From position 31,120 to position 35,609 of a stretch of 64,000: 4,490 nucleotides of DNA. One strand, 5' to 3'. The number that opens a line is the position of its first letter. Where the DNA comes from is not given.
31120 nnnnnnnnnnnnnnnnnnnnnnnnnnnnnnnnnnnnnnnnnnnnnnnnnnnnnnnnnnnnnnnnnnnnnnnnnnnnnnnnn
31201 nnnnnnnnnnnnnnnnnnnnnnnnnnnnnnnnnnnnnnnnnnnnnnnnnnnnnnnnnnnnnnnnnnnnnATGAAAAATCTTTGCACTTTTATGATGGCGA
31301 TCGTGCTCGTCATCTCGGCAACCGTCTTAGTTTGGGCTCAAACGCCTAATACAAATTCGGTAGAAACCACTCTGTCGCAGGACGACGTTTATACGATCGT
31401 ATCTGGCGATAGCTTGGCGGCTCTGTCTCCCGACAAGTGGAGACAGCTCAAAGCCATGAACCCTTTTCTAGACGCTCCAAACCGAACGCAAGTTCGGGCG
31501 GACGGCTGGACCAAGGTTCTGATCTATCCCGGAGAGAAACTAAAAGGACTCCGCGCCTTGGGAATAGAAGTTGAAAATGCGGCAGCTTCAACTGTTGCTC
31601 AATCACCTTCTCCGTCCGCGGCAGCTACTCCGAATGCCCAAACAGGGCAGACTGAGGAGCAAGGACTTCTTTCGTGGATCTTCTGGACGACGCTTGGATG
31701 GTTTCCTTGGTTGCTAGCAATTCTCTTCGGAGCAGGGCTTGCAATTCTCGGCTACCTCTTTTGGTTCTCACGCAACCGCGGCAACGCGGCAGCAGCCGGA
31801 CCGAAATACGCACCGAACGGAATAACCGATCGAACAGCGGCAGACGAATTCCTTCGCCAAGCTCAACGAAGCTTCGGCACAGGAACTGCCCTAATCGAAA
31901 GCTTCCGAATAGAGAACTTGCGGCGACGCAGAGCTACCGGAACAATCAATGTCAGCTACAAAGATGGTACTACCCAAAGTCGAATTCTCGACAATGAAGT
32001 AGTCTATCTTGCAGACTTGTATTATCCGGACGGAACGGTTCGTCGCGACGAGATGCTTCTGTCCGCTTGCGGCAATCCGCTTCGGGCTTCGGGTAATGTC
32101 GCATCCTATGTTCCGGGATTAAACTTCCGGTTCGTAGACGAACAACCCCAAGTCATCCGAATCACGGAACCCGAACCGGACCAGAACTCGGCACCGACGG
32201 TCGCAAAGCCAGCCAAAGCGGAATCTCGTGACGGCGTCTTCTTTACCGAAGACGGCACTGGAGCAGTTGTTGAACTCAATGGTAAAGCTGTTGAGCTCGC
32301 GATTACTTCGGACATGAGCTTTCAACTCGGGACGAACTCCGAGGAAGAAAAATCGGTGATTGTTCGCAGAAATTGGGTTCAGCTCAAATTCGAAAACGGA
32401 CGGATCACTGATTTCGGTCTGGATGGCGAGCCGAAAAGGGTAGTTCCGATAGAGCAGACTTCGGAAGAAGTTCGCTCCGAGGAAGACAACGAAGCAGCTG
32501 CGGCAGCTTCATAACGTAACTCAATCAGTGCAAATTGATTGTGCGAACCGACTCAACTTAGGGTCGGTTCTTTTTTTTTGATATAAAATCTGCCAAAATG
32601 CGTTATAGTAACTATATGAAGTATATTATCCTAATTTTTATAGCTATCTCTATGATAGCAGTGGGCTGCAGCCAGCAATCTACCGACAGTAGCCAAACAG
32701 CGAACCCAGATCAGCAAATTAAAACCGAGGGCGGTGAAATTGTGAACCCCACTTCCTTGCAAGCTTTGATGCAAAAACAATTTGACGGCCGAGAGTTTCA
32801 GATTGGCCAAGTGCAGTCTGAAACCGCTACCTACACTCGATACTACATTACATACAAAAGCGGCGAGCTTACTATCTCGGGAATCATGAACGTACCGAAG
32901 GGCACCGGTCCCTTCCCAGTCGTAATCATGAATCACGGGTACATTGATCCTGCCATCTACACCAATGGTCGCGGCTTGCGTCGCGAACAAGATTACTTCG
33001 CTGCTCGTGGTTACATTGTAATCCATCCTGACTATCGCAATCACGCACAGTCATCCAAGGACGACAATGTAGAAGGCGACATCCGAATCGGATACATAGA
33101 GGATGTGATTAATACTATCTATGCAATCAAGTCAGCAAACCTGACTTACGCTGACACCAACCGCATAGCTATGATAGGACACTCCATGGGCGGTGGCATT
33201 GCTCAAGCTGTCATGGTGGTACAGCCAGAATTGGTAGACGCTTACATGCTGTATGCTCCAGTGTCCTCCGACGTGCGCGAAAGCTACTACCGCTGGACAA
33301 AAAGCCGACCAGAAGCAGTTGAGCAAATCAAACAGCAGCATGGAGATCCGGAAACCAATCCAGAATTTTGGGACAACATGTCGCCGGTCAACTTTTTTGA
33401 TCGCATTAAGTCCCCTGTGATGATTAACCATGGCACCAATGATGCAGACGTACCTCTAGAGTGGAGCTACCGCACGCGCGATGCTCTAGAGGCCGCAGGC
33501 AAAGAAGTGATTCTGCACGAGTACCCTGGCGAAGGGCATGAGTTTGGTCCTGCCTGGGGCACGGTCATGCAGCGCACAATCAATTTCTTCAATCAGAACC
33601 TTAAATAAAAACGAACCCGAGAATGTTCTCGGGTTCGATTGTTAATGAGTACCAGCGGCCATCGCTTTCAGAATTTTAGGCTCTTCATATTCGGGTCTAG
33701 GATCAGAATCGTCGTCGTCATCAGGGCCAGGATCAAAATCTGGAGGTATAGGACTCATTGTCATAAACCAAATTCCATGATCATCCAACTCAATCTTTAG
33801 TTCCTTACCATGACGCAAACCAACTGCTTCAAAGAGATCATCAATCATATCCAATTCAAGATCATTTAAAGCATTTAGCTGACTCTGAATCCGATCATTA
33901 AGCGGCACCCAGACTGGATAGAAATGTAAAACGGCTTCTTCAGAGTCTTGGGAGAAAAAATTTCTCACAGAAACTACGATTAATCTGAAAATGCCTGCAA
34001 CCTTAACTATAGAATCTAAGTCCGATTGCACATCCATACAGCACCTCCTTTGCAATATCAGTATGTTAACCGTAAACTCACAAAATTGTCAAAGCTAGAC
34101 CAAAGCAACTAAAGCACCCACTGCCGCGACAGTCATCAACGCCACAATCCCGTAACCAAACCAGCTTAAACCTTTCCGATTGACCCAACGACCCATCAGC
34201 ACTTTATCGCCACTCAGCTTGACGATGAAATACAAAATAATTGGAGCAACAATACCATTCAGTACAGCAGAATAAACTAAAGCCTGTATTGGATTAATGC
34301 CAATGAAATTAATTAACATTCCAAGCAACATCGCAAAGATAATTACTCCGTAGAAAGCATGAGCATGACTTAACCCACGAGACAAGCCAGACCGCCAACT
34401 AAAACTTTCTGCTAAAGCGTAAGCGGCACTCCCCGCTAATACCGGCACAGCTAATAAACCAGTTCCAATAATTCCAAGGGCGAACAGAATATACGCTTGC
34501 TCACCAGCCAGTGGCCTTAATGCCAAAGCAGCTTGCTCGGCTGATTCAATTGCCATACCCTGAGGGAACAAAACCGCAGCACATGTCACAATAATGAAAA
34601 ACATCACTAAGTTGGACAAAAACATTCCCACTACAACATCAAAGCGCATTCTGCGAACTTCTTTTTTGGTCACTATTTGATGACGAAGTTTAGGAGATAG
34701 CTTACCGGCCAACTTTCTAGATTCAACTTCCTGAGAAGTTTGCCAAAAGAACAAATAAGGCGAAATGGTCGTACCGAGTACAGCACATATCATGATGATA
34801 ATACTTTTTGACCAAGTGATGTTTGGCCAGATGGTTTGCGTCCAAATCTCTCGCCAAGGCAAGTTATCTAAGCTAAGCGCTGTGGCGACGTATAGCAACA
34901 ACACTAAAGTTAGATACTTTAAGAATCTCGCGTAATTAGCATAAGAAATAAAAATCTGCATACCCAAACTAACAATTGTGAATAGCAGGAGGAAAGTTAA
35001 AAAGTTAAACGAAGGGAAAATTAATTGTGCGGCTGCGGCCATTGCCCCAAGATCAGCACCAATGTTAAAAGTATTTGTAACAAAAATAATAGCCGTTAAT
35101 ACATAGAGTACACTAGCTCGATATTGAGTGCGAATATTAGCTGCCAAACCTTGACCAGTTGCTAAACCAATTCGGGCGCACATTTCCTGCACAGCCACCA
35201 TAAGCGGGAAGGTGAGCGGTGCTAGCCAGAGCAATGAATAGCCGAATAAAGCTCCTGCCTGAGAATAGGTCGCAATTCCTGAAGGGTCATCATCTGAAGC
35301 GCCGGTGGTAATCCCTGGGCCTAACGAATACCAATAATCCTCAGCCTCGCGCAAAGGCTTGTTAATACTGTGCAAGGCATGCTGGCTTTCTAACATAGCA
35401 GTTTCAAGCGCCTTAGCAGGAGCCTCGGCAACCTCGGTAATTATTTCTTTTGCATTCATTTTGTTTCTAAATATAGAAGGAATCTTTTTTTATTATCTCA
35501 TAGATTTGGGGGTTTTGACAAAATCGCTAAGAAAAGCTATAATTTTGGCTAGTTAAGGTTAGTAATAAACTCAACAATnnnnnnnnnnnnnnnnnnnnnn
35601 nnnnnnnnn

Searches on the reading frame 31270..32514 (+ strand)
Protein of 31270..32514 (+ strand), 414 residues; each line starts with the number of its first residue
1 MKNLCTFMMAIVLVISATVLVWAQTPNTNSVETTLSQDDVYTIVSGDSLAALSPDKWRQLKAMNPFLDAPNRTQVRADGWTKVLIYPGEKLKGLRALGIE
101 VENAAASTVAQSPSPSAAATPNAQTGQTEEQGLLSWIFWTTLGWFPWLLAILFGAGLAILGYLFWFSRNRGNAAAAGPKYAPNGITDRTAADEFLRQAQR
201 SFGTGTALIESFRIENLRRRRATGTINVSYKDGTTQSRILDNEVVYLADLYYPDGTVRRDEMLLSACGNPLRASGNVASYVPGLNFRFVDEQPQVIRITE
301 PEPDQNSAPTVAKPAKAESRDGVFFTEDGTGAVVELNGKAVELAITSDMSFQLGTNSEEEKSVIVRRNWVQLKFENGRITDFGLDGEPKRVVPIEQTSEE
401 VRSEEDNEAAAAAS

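Call 3: search_protein_families(library=pfam, proteins=[window:31270-32514:+], max_evalue=1)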
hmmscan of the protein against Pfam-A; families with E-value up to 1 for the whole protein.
window:31270-32514:+ (414 aa): 3 families
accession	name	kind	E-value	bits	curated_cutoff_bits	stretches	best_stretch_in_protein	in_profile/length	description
PF18967.5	PycTM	-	0.19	12.6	27.2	1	5-57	12-61/107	Pycsar effector protein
PF14316.11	DUF4381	-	0.28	11.9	27.2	1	139-199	16-59/145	Domain of unknown function (DUF4381)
PF09451.16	ATG27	-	0.32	11.3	27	1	123-171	189-222/261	Autophagy-related protein 27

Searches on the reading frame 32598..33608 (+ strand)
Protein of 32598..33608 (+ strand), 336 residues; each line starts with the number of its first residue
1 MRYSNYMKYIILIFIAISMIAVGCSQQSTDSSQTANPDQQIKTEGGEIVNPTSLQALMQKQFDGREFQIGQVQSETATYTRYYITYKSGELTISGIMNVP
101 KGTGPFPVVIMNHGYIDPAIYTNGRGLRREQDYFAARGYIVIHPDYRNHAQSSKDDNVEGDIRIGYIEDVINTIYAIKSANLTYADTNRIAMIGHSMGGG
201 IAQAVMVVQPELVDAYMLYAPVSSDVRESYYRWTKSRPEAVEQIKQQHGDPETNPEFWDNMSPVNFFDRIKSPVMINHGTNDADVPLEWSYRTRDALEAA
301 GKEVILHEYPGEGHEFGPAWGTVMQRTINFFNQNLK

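Call 88: search_protein_families(library=pfam, proteins=[window:32598-33608:+], max_evalue=0.001)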
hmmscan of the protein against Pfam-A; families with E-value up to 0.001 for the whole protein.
window:32598-33608:+ (336 aa): 14 families
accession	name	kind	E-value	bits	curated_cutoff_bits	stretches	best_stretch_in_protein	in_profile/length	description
PF00326.27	Peptidase_S9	-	3.9e-26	92.3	22.6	1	129-335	5-210/213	Prolyl oligopeptidase family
PF02129.25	Peptidase_S15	-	1e-13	52.1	23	1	99-232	11-138/262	X-Pro dipeptidyl-peptidase (S15 family)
PF20434.5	BD-FAE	-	1.5e-12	47.9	26.8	1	100-294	7-212/215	BD-FAE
PF00561.26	Abhydrolase_1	-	7.1e-12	45.9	25.8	1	107-244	1-127/245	alpha/beta hydrolase fold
PF12146.15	Hydrolase_4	-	9.8e-12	45.1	27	1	130-225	23-113/239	Serine aminopeptidase, S33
PF01738.24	DLH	-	2.9e-11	43.8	21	1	96-316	4-188/217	Dienelactone hydrolase family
PF07859.19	Abhydrolase_3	-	2.1e-10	41.1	25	1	167-316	49-208/210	alpha/beta hydrolase fold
PF05448.18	AXE1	-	2.3e-10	40.2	21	1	67-320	42-309/321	Acetyl xylan esterase (AXE1)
PF07224.18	Chlorophyllase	-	1.7e-08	34.1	26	1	67-207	6-135/301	Chlorophyllase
PF12697.13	Abhydrolase_6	-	1.6e-07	32.7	26.3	1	134-286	23-180/217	Alpha/beta hydrolase family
PF07819.20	PGAP1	-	2.3e-06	28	24.3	1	165-210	70-113/233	PGAP1-like alpha/beta domain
PF02230.22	Abhydrolase_2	-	5.2e-06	26.9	23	0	271-332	156-214/217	Phospholipase/Carboxylesterase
PF06500.17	FrsA-like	-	6.8e-05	22.3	22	1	80-221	169-298/414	Esterase FrsA-like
PF12740.14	PETase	-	0.00069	19.5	28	0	165-214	101-151/263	PET hydrolase-like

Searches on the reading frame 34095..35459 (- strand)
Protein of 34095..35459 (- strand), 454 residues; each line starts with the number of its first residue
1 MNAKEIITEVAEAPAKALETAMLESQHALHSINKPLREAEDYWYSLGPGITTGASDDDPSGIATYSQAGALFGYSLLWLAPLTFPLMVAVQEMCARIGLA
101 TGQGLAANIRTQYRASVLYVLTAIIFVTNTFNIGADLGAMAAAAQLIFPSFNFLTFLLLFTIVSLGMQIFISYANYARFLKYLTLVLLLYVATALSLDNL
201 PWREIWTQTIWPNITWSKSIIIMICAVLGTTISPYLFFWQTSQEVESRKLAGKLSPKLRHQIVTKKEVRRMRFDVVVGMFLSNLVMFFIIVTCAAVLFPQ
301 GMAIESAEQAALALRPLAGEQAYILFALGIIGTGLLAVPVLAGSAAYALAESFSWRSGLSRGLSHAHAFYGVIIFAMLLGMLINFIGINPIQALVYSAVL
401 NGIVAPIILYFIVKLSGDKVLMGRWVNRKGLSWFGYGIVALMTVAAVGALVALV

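Call 88: search_protein_families(library=pfam, proteins=[window:34095-35459:-], max_evalue=0.001)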
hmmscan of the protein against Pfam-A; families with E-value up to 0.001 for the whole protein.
window:34095-35459:- (454 aa): 1 family
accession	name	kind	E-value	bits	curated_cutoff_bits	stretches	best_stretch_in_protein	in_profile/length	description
PF01566.24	Nramp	-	4.8e-79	266.4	29.8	1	62-428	1-356/357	Natural resistance-associated macrophage protein-like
